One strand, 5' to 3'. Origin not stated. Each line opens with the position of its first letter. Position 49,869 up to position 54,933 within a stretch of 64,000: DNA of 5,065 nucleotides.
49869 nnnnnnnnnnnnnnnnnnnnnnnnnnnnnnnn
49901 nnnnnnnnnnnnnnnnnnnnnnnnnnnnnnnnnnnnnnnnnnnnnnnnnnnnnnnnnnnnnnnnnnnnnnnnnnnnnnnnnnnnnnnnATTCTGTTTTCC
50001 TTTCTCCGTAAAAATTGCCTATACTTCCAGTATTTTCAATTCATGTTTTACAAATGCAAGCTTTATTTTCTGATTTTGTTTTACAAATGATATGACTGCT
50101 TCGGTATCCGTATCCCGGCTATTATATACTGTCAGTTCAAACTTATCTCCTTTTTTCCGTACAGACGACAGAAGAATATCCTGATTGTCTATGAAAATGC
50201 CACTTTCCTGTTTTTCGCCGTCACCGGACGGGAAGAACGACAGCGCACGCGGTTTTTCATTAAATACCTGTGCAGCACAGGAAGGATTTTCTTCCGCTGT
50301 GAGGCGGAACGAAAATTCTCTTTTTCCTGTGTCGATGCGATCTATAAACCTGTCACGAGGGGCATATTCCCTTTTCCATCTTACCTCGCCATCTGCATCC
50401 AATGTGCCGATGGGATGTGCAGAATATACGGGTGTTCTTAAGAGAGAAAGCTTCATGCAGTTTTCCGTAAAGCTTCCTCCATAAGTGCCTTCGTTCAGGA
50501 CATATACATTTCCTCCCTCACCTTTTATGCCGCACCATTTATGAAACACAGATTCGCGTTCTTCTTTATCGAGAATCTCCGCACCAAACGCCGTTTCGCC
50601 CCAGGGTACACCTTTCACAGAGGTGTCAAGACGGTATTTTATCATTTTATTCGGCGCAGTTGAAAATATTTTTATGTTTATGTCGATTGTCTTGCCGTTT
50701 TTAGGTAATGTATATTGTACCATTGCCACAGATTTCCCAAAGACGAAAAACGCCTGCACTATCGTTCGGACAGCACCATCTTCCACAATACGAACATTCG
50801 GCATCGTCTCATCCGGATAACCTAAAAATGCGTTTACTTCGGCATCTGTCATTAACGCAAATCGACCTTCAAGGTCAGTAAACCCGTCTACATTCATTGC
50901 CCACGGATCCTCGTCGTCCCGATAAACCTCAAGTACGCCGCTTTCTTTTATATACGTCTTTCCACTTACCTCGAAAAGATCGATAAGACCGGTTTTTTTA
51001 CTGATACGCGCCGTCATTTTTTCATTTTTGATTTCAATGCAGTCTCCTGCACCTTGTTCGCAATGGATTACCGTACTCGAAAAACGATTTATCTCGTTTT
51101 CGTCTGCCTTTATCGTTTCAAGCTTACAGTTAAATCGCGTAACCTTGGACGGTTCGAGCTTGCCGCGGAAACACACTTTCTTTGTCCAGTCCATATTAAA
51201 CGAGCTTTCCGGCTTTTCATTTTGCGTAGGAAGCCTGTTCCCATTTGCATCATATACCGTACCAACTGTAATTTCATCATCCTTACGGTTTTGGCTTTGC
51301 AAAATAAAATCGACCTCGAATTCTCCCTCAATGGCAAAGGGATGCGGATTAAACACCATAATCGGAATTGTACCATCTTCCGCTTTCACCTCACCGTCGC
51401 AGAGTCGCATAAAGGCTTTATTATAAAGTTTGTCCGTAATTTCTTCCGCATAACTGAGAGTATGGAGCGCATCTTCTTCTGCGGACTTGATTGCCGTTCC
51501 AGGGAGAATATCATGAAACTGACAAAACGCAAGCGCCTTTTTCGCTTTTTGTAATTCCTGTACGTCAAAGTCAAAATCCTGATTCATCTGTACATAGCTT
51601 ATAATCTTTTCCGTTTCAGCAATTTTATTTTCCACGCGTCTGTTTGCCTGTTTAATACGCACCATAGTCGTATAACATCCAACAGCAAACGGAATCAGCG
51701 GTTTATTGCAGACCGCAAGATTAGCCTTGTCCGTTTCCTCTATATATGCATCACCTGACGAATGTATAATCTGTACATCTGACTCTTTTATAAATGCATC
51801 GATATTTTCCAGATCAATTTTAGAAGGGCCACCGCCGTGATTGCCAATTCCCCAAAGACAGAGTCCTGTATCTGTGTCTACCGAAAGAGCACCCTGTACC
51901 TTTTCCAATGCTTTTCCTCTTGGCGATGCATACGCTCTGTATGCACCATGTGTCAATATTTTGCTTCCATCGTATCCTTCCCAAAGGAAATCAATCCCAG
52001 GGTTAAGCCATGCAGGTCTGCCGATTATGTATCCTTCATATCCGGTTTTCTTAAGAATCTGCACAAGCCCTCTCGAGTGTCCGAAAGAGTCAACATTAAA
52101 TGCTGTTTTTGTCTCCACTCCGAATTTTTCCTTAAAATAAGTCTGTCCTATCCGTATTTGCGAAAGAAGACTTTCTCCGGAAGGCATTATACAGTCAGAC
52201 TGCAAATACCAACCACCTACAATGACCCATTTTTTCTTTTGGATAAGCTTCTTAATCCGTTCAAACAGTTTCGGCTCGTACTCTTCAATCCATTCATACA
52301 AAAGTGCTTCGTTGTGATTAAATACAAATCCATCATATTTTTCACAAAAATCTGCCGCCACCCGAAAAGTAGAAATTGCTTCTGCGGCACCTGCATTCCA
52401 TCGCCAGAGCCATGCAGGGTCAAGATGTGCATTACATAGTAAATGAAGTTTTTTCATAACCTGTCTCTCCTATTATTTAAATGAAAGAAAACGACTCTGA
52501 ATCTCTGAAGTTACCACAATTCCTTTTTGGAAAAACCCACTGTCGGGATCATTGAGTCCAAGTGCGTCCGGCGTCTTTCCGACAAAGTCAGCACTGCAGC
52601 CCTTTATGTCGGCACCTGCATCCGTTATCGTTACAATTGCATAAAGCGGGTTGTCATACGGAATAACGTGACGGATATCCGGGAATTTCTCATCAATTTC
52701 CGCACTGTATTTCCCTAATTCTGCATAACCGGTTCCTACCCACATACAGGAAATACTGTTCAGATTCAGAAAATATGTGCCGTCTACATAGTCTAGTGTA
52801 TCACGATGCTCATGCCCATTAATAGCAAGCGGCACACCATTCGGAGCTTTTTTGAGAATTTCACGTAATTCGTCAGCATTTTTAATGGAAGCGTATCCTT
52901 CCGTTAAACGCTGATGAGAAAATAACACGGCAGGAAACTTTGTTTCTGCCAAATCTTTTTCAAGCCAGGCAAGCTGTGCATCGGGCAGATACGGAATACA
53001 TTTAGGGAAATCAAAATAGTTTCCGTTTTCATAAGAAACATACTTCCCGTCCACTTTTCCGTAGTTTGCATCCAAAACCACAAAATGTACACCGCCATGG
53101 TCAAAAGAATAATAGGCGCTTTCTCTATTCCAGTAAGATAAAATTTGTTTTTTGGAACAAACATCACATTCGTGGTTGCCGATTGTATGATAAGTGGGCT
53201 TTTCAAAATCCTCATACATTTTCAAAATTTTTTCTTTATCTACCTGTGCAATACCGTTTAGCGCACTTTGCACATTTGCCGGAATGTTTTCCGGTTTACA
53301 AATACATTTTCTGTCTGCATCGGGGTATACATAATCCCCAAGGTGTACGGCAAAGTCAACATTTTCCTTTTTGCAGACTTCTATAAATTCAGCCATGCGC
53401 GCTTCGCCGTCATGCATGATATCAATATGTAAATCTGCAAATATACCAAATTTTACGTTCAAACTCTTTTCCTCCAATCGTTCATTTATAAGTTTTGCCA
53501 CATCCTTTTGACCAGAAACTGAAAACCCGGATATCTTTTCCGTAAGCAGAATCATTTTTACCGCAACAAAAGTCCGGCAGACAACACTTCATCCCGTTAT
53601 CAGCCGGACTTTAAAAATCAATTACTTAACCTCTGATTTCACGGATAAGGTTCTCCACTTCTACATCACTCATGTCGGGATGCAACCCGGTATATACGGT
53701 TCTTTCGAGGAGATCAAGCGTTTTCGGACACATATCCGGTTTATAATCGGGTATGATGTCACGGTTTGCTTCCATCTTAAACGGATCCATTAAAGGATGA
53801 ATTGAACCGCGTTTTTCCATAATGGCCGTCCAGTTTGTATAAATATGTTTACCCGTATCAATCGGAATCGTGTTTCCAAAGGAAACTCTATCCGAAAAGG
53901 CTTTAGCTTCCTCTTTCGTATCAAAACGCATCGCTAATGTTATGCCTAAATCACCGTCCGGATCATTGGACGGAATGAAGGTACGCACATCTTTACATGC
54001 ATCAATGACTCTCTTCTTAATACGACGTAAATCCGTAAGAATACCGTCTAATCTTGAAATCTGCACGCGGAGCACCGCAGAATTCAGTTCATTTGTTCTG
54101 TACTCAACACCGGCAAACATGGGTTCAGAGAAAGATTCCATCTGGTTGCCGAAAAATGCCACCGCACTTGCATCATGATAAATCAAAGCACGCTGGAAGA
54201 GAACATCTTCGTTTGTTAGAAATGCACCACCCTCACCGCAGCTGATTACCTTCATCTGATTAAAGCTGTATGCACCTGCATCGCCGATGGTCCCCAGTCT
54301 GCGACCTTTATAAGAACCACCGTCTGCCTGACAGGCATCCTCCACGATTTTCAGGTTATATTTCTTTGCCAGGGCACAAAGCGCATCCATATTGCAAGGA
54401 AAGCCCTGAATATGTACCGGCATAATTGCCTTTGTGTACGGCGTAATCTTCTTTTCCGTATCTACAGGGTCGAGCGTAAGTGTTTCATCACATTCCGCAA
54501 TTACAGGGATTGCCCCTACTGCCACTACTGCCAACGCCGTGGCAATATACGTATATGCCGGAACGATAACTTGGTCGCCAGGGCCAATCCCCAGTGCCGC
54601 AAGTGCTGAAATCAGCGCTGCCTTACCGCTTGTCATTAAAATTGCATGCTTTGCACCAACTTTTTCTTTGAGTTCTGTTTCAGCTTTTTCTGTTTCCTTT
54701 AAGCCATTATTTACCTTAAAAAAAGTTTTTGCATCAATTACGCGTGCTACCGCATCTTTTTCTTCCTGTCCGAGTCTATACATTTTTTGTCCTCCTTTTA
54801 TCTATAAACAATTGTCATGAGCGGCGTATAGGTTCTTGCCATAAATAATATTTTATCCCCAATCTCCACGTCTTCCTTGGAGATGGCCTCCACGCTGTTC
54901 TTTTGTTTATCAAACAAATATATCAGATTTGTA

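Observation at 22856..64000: ~41 kb island coupling SLH-anchored giant surface proteins to cytoplasmic glycosidase, phosphoesterase and sugar-isomerase genes, organised as two modules split by a recombinase scar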

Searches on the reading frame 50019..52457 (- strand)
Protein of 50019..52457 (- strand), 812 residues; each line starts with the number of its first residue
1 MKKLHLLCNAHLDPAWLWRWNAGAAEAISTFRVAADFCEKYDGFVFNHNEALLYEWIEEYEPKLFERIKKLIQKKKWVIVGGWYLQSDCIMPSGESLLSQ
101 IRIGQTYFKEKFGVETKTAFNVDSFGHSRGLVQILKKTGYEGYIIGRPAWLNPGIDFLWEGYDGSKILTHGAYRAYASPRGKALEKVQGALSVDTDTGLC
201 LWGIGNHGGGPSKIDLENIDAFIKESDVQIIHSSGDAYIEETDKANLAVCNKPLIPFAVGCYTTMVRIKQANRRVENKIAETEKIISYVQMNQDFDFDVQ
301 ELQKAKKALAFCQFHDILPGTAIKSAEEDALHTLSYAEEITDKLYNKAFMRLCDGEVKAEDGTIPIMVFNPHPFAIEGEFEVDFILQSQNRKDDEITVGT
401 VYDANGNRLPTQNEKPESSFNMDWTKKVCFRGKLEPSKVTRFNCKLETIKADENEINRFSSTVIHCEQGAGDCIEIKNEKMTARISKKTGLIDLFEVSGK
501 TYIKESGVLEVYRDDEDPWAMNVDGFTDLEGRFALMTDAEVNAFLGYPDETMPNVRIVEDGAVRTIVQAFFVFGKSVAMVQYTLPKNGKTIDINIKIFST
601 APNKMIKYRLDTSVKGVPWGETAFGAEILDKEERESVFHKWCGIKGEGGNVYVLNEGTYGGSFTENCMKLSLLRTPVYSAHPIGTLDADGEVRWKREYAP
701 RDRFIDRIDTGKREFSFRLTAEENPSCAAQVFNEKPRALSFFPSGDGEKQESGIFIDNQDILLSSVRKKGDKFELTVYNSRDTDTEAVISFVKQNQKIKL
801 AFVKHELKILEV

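Call 4: search_protein_families(library=pfam, proteins=[window:50019-52457:-], max_evalue=0.01)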
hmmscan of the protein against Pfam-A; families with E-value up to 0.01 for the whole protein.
window:50019-52457:- (812 aa): 4 families
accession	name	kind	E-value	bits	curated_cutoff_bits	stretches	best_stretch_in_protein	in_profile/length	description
PF01074.27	Glyco_hydro_38N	-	8.2e-48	163.6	25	1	4-244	2-257/270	Glycosyl hydrolases family 38 N-terminal domain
PF09261.16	Alpha-mann_mid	-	1.1e-18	67.5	31.1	1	260-351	5-95/96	Alpha mannosidase middle domain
PF07748.19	Glyco_hydro_38C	-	1.2e-10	42.4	25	1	476-678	1-202/206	Glycosyl hydrolases family 38 C-terminal domain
PF03065.20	Glyco_hydro_57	-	1.4e-05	25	21.2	1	52-147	78-173/291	Glycosyl hydrolase family 57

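Call 57: search_protein_families(library=ncbifam, proteins=[window:50019-52457:-], max_evalue=0.01)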
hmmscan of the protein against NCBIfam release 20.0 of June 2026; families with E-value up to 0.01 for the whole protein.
window:50019-52457:- (812 aa): 1 family
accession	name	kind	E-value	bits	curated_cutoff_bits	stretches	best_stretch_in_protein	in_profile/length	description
NF007331.0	PRK09819.1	equivalog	2.1e-20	72.2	1138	2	39-176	44-180/885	mannosylglycerate hydrolase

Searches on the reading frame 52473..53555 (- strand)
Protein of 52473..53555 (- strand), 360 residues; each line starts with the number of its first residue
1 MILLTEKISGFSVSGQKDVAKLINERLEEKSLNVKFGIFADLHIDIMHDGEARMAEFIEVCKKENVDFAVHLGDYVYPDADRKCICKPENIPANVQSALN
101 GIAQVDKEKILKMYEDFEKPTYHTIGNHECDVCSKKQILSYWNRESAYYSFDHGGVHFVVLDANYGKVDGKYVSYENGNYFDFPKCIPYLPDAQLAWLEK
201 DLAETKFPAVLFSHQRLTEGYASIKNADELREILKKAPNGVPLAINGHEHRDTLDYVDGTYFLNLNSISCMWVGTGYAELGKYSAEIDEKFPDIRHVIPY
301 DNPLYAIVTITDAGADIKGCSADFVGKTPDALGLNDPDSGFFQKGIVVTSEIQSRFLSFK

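Call 4: search_protein_families(library=pfam, proteins=[window:52473-53555:-], max_evalue=0.01)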
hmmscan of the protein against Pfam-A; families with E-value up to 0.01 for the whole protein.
window:52473-53555:- (360 aa): 3 families
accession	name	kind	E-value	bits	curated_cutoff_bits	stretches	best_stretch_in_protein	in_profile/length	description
PF00149.33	Metallophos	-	3.6e-15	57.3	21.5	1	35-251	2-190/191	Calcineurin-like phosphoesterase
PF12850.12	Metallophos_2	-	4.3e-07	30.5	27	1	35-267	2-134/154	Calcineurin-like phosphoesterase superfamily domain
PF09423.15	PhoD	-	0.0031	17.1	27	1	61-83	20-42/343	PhoD-like phosphatase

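Call 12: search_protein_families(library=ncbifam, proteins=[window:52473-53555:-], max_evalue=0.001)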
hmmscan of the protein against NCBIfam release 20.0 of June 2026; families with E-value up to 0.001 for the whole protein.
window:52473-53555:- (360 aa): 1 family
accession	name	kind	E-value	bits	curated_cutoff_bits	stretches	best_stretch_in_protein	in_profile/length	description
TIGR00040.1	yfcE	subfamily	5.2e-05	23.4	56.25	0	35-131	2-66/158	YfcE family phosphodiesterase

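Call 60: search_solved_structures(query=window:52473-53555:-, max_evalue=0.01)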
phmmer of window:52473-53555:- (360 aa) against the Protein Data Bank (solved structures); distinct sequences matched with E-value up to 0.01: 0.

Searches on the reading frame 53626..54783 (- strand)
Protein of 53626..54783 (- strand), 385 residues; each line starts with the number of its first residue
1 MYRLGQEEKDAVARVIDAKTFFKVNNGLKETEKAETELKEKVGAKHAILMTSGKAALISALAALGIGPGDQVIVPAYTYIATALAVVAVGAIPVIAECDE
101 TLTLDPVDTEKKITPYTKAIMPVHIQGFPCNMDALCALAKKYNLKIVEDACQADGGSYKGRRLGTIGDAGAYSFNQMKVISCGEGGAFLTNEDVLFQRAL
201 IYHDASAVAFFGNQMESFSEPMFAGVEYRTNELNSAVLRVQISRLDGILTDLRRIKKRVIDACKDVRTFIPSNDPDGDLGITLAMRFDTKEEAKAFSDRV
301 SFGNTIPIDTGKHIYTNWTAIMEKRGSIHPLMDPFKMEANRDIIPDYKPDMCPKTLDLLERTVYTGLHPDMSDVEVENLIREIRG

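Call 4: search_protein_families(library=pfam, proteins=[window:53626-54783:-], max_evalue=0.01)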
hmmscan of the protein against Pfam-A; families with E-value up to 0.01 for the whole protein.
window:53626-54783:- (385 aa): 3 families
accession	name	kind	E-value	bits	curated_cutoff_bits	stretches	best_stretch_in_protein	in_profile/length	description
PF01041.23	DegT_DnrJ_EryC1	-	1.1e-71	242.4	19.8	1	5-277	4-269/360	DegT/DnrJ/EryC1/StrS aminotransferase family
PF00155.27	Aminotran_1_2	-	2.1e-06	27.6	19.7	1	28-119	44-149/361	Aminotransferase class I and II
PF01053.26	Cys_Met_Meta_PP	-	0.00048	19.2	27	1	35-151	58-175/381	Cys/Met metabolism PLP-dependent enzyme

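Call 12: search_protein_families(library=ncbifam, proteins=[window:53626-54783:-], max_evalue=0.001)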
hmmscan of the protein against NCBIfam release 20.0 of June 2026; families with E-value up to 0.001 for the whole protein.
window:53626-54783:- (385 aa): 15 families
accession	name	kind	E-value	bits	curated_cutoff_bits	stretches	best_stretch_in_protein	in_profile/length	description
NF008687.0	PRK11706.1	equivalog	1.6e-53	181.8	375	1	28-261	30-265/375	dTDP-4-amino-4,6-dideoxygalactose transaminase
TIGR04181.1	NHT_00031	hypoth_equivalog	5.6e-48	163.6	420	1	4-267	8-280/359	LegC family aminotransferase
TIGR02379.1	ECA_wecE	subfamily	1.5e-46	158.8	434.85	1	29-250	31-255/376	dTDP-4-amino-4,6-dideoxy-D-glucose transaminase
NF008658.2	PRK11658.1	equivalog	3e-46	157.8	631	1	4-262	12-270/379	UDP-4-amino-4-deoxy-L-arabinose aminotransferase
TIGR03588.1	PseC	equivalog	2e-45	155.4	423.5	1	6-273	11-286/380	UDP-4-amino-4,6-dideoxy-N-acetyl-beta-L-altrosamine transaminase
TIGR04427.1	PLP_DesI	equivalog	2.1e-31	109.4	650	1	29-203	52-225/390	dTDP-4-dehydro-6-deoxyglucose aminotransferase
NF011936.0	PRK15407.1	equivalog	3.2e-31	108.5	423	1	10-197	47-242/440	lipopolysaccharide biosynthesis protein RfbH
NF004621.0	PRK05957.1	equivalog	7.5e-07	28.2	498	1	33-123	77-167/389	pyridoxal phosphate-dependent aminotransferase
NF004769.0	PRK06107.1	equivalog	1.4e-06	27.4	617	1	11-120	55-170/402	aspartate transaminase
NF005816.0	PRK07682.1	equivalog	1.1e-05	24.3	620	1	44-153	89-206/390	aminotransferase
NF005744.0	PRK07568.1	subfamily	1.6e-05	23.9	389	1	44-149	87-201/398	pyridoxal phosphate-dependent aminotransferase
NF041364.1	GntC_guanitoxin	equivalog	3e-05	23.1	415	1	40-121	52-139/356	guanitoxin biosynthesis PLP-dependent (S)-gamma-hydroxy-L-arginine cyclodehydratase GntC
NF005732.0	PRK07550.1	equivalog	0.00011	21.3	366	1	46-123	94-173/389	aminotransferase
NF005305.0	PRK06836.1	equivalog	0.00039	19.8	376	1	37-121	87-175/396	pyridoxal phosphate-dependent aminotransferase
NF005758.0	PRK07582.1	equivalog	0.00052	18.9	440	1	27-84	57-109/372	cystathionine gamma-lyase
